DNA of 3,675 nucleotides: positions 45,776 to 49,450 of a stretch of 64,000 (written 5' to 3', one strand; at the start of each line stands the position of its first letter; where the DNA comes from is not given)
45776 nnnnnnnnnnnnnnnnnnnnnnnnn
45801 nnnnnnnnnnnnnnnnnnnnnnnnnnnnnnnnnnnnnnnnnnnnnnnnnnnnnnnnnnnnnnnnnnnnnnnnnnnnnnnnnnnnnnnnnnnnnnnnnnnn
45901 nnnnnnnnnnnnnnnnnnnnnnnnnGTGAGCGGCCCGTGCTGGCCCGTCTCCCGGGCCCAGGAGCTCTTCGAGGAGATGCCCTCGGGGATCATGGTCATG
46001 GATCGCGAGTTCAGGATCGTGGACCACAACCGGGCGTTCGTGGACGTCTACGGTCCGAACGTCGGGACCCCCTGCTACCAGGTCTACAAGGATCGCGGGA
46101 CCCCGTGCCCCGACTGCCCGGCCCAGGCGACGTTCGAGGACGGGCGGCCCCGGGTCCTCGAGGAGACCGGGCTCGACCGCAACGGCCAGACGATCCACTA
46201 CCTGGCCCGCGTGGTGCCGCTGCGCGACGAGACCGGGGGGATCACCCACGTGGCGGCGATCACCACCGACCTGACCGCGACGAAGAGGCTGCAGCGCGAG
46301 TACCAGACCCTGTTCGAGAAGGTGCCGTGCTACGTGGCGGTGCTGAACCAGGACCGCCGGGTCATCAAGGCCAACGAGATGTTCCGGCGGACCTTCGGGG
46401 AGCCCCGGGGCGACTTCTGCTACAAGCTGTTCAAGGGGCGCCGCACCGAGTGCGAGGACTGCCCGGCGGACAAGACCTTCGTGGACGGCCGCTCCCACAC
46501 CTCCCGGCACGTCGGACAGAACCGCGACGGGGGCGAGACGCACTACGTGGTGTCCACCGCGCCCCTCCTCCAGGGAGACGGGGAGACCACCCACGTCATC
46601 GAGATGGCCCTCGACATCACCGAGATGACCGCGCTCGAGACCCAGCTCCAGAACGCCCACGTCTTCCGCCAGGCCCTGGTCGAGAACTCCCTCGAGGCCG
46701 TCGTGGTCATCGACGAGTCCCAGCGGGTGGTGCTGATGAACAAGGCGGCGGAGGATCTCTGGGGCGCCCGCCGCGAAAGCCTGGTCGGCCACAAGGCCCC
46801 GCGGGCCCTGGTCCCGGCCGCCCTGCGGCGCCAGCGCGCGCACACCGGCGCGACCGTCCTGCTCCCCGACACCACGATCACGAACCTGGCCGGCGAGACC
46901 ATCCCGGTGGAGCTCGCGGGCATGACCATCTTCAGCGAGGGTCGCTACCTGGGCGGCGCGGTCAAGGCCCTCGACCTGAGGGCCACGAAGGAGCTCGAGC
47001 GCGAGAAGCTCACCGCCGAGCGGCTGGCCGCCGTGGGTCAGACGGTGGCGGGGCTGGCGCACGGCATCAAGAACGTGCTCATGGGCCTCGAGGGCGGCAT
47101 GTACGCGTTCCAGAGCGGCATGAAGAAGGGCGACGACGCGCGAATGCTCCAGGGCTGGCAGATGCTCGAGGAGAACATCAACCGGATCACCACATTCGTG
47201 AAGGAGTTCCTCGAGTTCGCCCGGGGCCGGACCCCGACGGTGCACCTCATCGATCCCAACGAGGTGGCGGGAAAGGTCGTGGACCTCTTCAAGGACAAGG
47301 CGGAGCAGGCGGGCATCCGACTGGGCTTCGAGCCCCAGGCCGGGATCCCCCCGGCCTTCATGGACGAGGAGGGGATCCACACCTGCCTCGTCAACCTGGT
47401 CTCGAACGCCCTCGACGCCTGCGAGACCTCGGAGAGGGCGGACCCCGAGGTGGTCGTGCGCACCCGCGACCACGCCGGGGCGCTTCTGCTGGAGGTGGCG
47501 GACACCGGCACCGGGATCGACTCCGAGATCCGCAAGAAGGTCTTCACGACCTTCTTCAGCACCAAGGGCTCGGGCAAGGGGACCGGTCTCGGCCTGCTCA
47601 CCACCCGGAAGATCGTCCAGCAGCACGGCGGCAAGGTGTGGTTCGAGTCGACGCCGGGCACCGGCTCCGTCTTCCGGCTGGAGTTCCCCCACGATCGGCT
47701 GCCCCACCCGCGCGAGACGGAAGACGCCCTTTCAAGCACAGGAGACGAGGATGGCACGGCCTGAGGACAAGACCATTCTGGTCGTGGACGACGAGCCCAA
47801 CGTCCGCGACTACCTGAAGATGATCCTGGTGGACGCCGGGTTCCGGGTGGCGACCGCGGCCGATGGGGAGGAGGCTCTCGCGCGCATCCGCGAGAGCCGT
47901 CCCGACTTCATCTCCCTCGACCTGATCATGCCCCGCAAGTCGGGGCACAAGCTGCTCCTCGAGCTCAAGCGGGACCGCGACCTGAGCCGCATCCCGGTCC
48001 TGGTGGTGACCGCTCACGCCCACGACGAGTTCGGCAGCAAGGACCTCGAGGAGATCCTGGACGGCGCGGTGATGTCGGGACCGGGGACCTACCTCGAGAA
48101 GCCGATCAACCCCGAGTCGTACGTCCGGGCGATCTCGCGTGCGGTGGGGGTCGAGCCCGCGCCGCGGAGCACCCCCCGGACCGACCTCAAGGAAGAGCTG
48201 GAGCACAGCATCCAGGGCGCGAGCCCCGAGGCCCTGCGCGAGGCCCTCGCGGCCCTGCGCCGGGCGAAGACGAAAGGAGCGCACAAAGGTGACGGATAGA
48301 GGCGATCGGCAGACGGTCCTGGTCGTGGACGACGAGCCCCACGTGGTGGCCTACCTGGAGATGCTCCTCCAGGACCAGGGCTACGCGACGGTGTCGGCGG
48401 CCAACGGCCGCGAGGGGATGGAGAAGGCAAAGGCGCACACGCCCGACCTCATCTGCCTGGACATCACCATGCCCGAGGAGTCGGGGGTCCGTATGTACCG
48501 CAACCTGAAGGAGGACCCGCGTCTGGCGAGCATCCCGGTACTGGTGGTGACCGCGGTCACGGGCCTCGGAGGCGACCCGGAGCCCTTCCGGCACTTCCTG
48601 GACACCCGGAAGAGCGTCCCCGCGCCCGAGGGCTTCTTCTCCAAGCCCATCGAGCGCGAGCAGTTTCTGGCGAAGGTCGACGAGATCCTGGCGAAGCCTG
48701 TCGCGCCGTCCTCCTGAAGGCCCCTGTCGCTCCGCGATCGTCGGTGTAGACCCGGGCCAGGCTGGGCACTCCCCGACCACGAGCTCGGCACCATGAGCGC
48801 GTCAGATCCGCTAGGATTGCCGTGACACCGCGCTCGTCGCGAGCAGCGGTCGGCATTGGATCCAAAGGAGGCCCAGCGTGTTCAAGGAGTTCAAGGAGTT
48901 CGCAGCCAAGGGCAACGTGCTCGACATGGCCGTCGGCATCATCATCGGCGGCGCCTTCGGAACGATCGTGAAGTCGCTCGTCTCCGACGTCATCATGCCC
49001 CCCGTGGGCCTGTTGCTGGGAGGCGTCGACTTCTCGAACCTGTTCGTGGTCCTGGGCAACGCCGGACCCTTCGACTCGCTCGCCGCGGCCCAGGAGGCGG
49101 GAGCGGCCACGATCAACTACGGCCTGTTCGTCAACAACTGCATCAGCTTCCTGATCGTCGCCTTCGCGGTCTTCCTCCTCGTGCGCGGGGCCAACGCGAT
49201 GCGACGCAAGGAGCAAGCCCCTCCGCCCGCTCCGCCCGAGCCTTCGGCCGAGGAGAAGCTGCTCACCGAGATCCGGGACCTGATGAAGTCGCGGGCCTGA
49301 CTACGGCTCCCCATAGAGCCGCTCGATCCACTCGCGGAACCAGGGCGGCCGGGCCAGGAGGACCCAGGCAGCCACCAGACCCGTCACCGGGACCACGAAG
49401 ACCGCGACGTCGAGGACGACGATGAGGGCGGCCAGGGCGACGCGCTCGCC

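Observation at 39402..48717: Self-contained Hdr/Dsr/Hmc-like transmembrane redox module with its own sigma-54 activator, PAS kinase and two orphan receivers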

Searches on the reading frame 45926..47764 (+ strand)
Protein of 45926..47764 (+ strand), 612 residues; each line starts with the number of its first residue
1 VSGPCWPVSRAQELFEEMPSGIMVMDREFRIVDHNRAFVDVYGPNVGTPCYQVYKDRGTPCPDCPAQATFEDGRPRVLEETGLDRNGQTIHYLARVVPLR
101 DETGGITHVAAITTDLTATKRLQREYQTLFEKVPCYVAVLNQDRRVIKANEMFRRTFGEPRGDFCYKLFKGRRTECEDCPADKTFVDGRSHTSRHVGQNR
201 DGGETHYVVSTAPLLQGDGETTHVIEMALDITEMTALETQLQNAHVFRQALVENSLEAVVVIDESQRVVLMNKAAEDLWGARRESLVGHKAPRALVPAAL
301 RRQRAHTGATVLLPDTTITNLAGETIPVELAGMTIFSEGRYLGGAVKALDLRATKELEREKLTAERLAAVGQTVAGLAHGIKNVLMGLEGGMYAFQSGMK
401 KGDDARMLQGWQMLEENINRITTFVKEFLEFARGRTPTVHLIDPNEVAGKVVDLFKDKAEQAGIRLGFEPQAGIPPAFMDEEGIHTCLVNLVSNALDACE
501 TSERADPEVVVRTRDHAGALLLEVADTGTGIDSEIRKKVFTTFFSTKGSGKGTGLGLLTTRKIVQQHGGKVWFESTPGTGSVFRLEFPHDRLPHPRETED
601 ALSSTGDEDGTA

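Call 3: search_protein_families(library=pfam, proteins=[window:45926-47764:+], max_evalue=0.01)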
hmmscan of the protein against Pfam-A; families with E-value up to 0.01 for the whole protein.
window:45926-47764:+ (612 aa): 8 families
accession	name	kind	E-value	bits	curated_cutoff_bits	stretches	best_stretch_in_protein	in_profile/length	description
PF08448.16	PAS_4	-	1.5e-30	106.1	23.1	3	15-121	1-110/110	PAS fold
PF02518.31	HATPase_c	-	6.1e-25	88.3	26.4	1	480-590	2-110/111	Histidine kinase-, DNA gyrase B-, and HSP90-like ATPase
PF13426.13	PAS_9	-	1.1e-23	83.8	27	2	19-118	1-103/103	PAS domain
PF13188.13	PAS_8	-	4.7e-20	71.2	21.8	3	249-286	4-43/65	PAS domain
PF00989.32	PAS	-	4.3e-19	69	22.6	2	248-298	3-53/113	PAS fold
PF14501.12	HATPase_c_5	-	3.3e-07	30.6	22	1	483-575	5-90/102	GHKL domain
PF12860.13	PAS_7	-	4.3e-06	27.3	27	0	15-43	1-29/115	PAS fold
PF17765.7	MLTR_LBD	-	0.00015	22.3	26.3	0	12-44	6-39/168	MmyB-like transcription regulator ligand binding domain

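Call 4: search_protein_families(library=ncbifam, proteins=[window:45926-47764:+], max_evalue=0.01)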
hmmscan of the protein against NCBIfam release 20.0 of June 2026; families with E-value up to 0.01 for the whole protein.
window:45926-47764:+ (612 aa): 87 families (the best 25 are shown)
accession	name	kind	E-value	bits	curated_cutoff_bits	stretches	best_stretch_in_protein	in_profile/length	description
NF008468.0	PRK11360.1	equivalog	1.2e-62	212.2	646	2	237-590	259-609/616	two-component system sensor histidine kinase AtoS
NF052574.1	HisKinEspCMyxo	equivalog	6.5e-49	166.8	1200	1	258-591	300-639/785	serine histidine kinase EspC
NF007688.0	PRK10364.1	equivalog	3.6e-37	128.2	479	1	352-590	222-452/460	two-component system sensor histidine kinase ZraS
NF052573.1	HisKinEspAMyxo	equivalog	4.6e-37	127.4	1400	1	235-586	242-608/755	serine histidine kinase EspA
TIGR02938.1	nifL_nitrog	equivalog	5.4e-35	120.9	242.45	2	436-587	340-492/494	nitrogen fixation negative regulator NifL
NF046044.1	PnpS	equivalog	1.3e-34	119.8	400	1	248-588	57-390/390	two-component system histidine kinase PnpS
NF046020.1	HisKinCckABruc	equivalog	1.9e-34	118.7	1000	1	346-594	456-712/868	cell cycle histidine kinase CckA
NF047497.1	HK_LIC_12097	equivalog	2.5e-30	105.4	500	1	350-588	130-365/367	LIC_12097 family sensor histidine kinase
NF046026.1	HisKinCckACaul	equivalog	2.9e-29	101.7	1000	1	349-590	281-533/678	cell cycle histidine kinase CckA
NF047466.1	hybrid_RR_LvrB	exception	4.2e-29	101.9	500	1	356-588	138-375/377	hybrid histidine kinase/response regulator LvrB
NF041777.1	sens_FixL_Rhizob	equivalog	1e-28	100.2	850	1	202-589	78-481/485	sensor protein FixL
TIGR00229.1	sensory_box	domain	1.2e-27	96.6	22.9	3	248-360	7-125/126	PAS domain S-box protein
NF010411.0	PRK13837.1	equivalog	2.9e-27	95.1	647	1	354-591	434-677/828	two-component system VirA-like sensor kinase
NF010076.0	PRK13557.1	subfamily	6e-27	94.3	631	1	349-592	142-397/540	histidine kinase famiy protein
NF008298.1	PRK11086.1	subfamily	2.8e-24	85.5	520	1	447-591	386-527/529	DcuS/MalK family sensor histidine kinase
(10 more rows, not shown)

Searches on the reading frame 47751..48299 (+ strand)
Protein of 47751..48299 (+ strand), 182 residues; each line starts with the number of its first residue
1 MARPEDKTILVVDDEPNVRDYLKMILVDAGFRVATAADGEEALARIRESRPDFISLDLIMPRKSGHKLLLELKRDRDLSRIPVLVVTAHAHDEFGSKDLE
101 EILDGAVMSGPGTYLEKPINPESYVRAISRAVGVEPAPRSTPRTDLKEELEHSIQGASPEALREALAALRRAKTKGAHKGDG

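Call 3: search_protein_families(library=pfam, proteins=[window:47751-48299:+], max_evalue=0.01)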
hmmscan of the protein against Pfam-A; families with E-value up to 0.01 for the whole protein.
window:47751-48299:+ (182 aa): 2 families
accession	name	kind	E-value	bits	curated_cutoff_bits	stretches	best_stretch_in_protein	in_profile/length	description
PF00072.30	Response_reg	-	2.6e-21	76.3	30.2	1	9-127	1-109/111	Response regulator receiver domain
PF02310.24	B12-binding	-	0.0055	17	32.1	1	20-91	18-92/121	B12 binding domain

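Call 4: search_protein_families(library=ncbifam, proteins=[window:47751-48299:+], max_evalue=0.01)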
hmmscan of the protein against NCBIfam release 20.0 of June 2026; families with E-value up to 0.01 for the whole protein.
window:47751-48299:+ (182 aa): 92 families (the best 25 are shown)
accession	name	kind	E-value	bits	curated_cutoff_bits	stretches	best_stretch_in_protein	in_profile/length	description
NF045717.1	DVU0259_DivK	exception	2.1e-21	76.3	160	1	7-93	3-89/117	DVU0259 family response regulator domain-containing protein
TIGR02154.1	PhoB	equivalog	1.7e-18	66.8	296.2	1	7-95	3-91/226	phosphate regulon transcriptional regulator PhoB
NF045944.1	ResRegRpaBCyano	equivalog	3.4e-18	65.9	330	1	10-128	1-111/229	response regulator transcription factor RpaB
NF051870.1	NAssimRespRegNtrX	equivalog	4.3e-18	65.4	600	1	8-166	3-155/452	nitrogen assimilation response regulator NtrX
NF040689.1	MtrAB_MtrA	equivalog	5.7e-16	58.5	300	1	9-128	1-109/219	MtrAB system response regulator MtrA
NF007135.0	PRK09581.1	equivalog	2e-15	56.5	474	1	8-120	4-108/457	PleD family two-component system response regulator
NF040534.1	resp_reg_YycF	equivalog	4.3e-15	55.6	340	1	7-91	1-82/231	response regulator YycF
NF047793.1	ResRegPgtA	equivalog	4.4e-15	55.4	650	1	5-159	4-147/414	two-component system response regulator PgtA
TIGR01818.1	ntrC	equivalog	5.8e-15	55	558.6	1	9-171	1-152/463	nitrogen regulation protein NR(I)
NF041733.1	resp_reg_CseB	equivalog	1.4e-14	54.1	350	1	8-122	2-105/228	two-component system response regulator CseB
NF008469.0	PRK11361.1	equivalog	1.4e-14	53.6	714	1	7-97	5-93/461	acetoacetate metabolism transcriptional regulator AtoC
NF053854.1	RespRegPhoBBctds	equivalog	2.3e-14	53.3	270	1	9-93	1-84/225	two-component system response regulator PhoB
NF007546.0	PRK10161.1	equivalog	2.6e-14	53.3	471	1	7-128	3-116/229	phosphate response regulator transcription factor PhoB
NF007935.0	PRK10651.1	equivalog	2.7e-14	52.9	250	1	3-132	3-124/216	two-component system response regulator NarL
NF006900.1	PRK09390.1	equivalog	3.8e-14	52.7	255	1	5-158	3-144/203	response regulator FixJ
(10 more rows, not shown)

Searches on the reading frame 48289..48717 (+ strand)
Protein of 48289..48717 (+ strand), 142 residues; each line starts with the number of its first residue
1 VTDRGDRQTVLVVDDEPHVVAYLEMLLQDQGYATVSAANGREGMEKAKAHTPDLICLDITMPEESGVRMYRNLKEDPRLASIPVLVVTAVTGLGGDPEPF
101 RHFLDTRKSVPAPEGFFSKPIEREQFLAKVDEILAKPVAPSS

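Call 3: search_protein_families(library=pfam, proteins=[window:48289-48717:+], max_evalue=0.01)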
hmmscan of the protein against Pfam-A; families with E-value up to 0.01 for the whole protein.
window:48289-48717:+ (142 aa): 1 family
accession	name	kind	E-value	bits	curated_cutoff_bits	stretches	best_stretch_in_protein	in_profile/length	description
PF00072.30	Response_reg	-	2.1e-20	73.4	30.2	1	10-91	1-80/111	Response regulator receiver domain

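Call 4: search_protein_families(library=ncbifam, proteins=[window:48289-48717:+], max_evalue=0.01)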
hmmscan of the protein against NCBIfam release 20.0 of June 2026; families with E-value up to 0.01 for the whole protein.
window:48289-48717:+ (142 aa): 93 families (the best 25 are shown)
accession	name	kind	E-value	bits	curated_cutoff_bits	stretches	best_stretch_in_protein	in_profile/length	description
NF045717.1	DVU0259_DivK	exception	7e-28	97.1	160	1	9-133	4-115/117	DVU0259 family response regulator domain-containing protein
NF007135.0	PRK09581.1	equivalog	3.8e-17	62.3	474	1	9-92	4-87/457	PleD family two-component system response regulator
TIGR02154.1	PhoB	equivalog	7.2e-17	61.4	296.2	1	8-89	3-84/226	phosphate regulon transcriptional regulator PhoB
NF041866.1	EpsW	equivalog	1.4e-16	60.2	200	1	6-138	4-129/131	exopolysaccharide biosynthesis response regulator EpsW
NF045944.1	ResRegRpaBCyano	equivalog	1.2e-14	54.2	330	1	11-91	1-78/229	response regulator transcription factor RpaB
NF040689.1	MtrAB_MtrA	equivalog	1.4e-13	50.7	300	1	10-91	1-79/219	MtrAB system response regulator MtrA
NF008318.0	PRK11107.1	equivalog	3.2e-13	48.7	890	1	8-91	668-751/920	two-component sensor histidine kinase BarA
NF053854.1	RespRegPhoBBctds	equivalog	3.8e-13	49.3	270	1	10-90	1-80/225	two-component system response regulator PhoB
NF007969.0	PRK10693.1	equivalog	6.4e-13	48.4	329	1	8-91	8-89/337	two-component system response regulator RssB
NF040534.1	resp_reg_YycF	equivalog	1e-12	47.8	340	1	9-89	2-79/231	response regulator YycF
NF047465.1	hybrid_HK_LvrA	exception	1e-12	47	1200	1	6-91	466-550/819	hybrid histidine kinase/response regulator LvrA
NF009206.0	PRK12555.1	subfamily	5e-12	45.4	342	1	10-92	3-84/340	chemotaxis-specific protein-glutamate methyltransferase CheB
NF011695.0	PRK15115.1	equivalog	5.1e-12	45.3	763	1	9-137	8-125/445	two-component system response regulator GlrR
NF007982.1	PRK10710.1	equivalog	5.4e-12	45.8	380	1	1-91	1-88/235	envelope stress response regulator BaeR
NF041733.1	resp_reg_CseB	equivalog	5.7e-12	45.5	350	1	9-90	2-80/228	two-component system response regulator CseB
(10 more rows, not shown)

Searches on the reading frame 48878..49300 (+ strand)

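Call 69: search_protein_families(library=pfam, proteins=[window:48878-49300:+], max_evalue=0.01)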
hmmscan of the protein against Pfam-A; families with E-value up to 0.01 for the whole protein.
window:48878-49300:+ (140 aa): 1 family
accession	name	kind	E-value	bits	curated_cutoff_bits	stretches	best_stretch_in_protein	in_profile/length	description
PF01741.23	MscL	-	4.8e-47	159.8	27.4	1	1-137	1-123/123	Large-conductance mechanosensitive channel, MscL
